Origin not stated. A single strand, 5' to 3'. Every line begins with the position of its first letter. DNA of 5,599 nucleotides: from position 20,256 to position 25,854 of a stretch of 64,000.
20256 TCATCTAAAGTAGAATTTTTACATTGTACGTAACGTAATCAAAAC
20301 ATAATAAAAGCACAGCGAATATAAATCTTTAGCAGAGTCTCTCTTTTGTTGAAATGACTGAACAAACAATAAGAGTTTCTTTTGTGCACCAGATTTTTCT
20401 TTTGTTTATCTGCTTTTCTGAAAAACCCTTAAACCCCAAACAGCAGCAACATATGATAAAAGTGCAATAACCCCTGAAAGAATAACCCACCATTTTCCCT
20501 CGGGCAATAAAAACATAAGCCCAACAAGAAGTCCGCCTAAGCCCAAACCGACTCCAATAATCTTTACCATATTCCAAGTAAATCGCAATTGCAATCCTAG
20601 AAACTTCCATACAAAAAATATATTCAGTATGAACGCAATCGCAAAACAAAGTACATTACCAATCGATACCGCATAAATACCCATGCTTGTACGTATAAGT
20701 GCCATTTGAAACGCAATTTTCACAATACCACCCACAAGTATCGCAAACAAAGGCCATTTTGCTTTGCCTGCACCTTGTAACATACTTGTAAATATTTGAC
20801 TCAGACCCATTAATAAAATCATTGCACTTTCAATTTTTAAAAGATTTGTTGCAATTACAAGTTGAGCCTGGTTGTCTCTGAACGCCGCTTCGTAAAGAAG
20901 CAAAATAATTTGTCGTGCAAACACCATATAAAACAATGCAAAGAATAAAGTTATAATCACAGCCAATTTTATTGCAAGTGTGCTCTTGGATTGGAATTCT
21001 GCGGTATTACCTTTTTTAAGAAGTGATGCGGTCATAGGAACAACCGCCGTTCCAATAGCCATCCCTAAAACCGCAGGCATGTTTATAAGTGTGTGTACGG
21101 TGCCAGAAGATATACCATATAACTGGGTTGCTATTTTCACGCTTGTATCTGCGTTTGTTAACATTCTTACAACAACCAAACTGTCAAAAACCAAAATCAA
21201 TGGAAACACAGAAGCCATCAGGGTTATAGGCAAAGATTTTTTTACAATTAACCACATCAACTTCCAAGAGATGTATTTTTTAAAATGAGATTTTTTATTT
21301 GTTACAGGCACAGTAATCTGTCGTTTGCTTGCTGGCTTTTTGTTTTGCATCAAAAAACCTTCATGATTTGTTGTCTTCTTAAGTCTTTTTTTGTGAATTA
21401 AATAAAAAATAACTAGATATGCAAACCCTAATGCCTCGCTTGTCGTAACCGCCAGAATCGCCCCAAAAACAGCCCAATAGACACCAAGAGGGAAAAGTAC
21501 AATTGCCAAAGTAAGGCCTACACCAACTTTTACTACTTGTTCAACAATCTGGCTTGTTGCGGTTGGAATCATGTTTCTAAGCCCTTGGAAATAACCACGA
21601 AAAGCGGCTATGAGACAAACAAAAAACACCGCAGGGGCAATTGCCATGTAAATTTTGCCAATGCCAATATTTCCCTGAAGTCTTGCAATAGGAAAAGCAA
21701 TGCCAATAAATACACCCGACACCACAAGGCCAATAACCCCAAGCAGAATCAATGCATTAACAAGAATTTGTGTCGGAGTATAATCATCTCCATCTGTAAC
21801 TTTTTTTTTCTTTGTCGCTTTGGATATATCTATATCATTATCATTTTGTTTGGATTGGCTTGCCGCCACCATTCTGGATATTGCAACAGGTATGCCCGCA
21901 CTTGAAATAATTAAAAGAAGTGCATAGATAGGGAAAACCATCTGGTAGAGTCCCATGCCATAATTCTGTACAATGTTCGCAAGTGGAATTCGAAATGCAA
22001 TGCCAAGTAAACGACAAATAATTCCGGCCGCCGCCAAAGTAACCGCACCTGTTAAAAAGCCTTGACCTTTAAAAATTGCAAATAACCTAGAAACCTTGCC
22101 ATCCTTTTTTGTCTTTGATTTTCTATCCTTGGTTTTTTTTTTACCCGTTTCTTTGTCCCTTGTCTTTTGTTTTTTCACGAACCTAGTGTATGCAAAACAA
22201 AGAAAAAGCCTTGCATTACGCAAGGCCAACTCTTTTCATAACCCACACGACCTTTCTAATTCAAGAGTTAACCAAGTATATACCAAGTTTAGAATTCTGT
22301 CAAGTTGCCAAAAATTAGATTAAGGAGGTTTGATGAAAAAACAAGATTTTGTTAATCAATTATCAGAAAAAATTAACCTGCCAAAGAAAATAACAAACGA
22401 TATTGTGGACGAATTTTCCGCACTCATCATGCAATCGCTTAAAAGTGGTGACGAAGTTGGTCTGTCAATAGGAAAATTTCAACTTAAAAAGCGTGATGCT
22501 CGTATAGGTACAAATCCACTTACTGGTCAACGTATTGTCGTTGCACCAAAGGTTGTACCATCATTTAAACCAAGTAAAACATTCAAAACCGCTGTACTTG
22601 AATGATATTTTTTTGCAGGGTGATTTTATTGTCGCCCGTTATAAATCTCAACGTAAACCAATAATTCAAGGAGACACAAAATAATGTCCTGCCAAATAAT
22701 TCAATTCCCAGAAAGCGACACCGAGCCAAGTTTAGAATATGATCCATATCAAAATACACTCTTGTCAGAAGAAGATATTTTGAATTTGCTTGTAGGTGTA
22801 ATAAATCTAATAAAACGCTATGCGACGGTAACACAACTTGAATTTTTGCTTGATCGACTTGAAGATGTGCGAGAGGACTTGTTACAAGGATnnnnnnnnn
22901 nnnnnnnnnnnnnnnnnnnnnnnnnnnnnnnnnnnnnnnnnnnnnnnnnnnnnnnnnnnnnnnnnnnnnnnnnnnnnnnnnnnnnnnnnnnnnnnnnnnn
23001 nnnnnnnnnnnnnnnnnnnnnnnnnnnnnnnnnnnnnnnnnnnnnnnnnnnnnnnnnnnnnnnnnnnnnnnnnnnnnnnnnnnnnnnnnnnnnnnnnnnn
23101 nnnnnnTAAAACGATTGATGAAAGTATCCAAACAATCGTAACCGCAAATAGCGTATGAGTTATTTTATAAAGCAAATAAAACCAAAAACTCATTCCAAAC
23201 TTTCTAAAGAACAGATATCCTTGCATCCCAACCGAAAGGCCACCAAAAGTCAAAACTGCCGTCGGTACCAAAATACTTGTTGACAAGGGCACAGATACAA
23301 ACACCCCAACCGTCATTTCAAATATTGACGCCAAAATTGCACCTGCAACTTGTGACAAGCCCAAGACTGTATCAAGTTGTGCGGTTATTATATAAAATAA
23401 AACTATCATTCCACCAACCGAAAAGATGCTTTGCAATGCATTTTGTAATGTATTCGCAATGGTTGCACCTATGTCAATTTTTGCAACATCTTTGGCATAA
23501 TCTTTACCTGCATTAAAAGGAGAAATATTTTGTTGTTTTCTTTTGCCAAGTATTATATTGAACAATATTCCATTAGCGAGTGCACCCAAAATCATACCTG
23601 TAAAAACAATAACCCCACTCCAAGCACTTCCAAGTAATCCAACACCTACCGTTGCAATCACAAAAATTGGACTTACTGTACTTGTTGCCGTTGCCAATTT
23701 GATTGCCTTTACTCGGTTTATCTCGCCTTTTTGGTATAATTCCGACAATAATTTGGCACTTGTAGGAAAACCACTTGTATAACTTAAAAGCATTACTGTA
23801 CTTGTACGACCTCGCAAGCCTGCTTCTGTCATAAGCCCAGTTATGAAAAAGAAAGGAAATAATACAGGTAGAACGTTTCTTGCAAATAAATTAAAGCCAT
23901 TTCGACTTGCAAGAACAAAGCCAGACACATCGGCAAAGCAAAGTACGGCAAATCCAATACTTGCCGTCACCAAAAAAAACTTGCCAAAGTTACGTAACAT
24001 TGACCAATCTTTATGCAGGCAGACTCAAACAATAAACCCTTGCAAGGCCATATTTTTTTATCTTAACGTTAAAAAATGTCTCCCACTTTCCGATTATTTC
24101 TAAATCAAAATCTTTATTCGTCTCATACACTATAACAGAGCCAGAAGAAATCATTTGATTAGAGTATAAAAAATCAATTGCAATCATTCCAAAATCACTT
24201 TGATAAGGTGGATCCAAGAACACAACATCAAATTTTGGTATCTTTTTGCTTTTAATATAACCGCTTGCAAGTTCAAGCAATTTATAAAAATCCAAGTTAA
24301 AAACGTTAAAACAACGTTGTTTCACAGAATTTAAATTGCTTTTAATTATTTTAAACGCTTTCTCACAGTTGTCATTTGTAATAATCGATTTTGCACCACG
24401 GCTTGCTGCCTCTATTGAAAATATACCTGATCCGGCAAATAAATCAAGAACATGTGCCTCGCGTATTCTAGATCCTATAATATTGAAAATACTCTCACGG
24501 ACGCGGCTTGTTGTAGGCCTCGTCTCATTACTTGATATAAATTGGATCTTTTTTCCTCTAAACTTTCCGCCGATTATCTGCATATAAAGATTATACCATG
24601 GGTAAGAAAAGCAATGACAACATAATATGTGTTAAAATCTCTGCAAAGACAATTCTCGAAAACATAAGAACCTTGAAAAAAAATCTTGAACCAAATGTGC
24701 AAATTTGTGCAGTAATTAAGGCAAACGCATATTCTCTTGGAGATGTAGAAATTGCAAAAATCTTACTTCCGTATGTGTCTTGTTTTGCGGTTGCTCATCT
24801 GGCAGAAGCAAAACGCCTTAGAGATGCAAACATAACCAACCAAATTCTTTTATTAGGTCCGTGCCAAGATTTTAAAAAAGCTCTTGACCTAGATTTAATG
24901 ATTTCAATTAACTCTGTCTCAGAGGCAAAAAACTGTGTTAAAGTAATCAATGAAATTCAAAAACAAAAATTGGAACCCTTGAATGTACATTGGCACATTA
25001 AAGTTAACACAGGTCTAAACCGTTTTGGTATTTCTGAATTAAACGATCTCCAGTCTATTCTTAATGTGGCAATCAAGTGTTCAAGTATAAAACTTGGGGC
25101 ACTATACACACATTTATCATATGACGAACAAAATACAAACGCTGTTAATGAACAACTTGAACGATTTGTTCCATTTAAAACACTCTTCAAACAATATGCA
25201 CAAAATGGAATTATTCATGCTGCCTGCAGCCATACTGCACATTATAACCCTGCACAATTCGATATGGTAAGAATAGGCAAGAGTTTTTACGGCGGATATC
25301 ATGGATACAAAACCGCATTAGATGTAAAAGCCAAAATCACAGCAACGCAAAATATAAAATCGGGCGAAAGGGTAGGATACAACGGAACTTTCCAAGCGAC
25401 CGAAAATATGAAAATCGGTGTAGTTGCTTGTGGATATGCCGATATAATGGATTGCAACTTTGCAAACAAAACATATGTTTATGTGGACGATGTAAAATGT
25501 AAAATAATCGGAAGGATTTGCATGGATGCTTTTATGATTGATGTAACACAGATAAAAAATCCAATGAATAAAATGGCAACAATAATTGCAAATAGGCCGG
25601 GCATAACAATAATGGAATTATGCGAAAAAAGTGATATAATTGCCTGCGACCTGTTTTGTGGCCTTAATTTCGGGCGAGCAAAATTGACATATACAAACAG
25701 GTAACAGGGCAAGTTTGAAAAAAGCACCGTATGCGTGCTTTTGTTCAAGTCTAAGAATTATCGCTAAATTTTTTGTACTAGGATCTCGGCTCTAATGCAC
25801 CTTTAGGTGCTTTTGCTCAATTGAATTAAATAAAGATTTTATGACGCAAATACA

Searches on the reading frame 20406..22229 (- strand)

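Call 26: search_protein_families(library=pfam, proteins=[window:20406-22229:-], max_evalue=0.001)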
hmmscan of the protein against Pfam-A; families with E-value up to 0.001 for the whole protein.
window:20406-22229:- (607 aa): 2 families
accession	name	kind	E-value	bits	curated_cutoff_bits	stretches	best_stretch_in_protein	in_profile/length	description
PF01943.22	Polysacc_synt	-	2.6e-21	76.7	28.2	1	60-402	3-272/274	Polysaccharide biosynthesis protein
PF01554.23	MatE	-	7.2e-08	32.7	24.9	1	382-507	38-158/161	MatE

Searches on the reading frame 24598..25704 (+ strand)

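Call 73: search_protein_families(library=pfam, proteins=[window:24598-25704:+], max_evalue=0.00001)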
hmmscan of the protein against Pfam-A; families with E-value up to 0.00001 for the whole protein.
window:24598-25704:+ (368 aa): 2 families
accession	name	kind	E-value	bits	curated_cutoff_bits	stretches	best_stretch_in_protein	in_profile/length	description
PF01168.26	Ala_racemase_N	-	2.3e-45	155.4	24.1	1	14-234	1-219/220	Alanine racemase, N-terminal domain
PF00842.27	Ala_racemase_C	-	9.9e-30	103.2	25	1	241-357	2-120/127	Alanine racemase, C-terminal domain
